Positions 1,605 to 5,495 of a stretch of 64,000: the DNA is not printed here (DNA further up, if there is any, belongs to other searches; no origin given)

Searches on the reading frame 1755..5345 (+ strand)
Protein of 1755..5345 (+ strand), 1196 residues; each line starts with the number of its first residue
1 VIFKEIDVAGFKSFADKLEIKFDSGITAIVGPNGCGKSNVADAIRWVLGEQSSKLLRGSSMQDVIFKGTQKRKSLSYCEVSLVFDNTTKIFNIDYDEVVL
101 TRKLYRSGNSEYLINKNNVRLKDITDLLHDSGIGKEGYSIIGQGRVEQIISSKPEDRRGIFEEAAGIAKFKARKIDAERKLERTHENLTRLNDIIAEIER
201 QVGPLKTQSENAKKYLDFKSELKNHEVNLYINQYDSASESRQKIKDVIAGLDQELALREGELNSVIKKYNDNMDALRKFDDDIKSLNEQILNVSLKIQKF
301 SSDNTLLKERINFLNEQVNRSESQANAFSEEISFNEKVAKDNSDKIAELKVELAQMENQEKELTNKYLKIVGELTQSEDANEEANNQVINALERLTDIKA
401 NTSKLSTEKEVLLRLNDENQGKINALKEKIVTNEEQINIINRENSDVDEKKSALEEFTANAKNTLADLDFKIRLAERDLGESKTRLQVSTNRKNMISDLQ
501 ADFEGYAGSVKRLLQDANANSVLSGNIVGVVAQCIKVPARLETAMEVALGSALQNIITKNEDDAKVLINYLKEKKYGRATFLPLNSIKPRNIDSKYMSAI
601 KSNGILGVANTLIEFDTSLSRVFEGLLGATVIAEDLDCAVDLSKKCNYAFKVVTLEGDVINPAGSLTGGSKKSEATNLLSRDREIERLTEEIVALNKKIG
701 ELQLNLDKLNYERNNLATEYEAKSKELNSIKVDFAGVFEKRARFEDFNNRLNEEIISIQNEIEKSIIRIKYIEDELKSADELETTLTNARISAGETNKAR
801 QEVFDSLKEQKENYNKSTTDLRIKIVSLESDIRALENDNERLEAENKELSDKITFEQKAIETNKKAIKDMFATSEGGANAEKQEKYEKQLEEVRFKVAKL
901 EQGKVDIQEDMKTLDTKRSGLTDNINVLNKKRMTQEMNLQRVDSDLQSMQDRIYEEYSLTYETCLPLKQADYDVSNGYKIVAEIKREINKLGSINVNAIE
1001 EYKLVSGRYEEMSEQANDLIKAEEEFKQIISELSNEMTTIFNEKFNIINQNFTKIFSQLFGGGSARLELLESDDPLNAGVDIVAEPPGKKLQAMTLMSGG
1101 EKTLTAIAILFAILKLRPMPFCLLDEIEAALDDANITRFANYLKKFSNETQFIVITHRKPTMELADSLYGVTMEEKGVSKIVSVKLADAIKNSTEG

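Call 61: search_protein_families(library=pfam, proteins=[window:1755-5345:+], max_evalue=0.001)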
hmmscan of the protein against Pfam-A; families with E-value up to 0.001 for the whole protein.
window:1755-5345:+ (1196 aa): 7 families
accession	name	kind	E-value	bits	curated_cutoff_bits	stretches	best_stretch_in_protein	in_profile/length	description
PF02463.25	SMC_N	-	8.6e-70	235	40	1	4-1180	3-220/220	RecF/RecN/SMC N terminal domain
PF06470.18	SMC_hinge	-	4.2e-29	101.8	22.5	1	526-642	3-115/116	SMC proteins Flexible Hinge Domain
PF13476.12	AAA_23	-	1.6e-21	78.3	27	1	6-201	2-199/201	AAA domain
PF13304.12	AAA_21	-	8.8e-11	42.8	27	2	26-66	1-49/304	AAA domain, putative AbiEii toxin, Type IV TA system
PF13175.12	AAA_15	-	1.4e-06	28.6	32.1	1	1-386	1-286/374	AAA ATPase domain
PF13555.12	AAA_29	-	4.4e-05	23.6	27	1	5-49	3-47/61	P-loop containing region of AAA domain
PF00005.33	ABC_tran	-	0.00016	22.7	25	1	26-107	13-80/137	ABC transporter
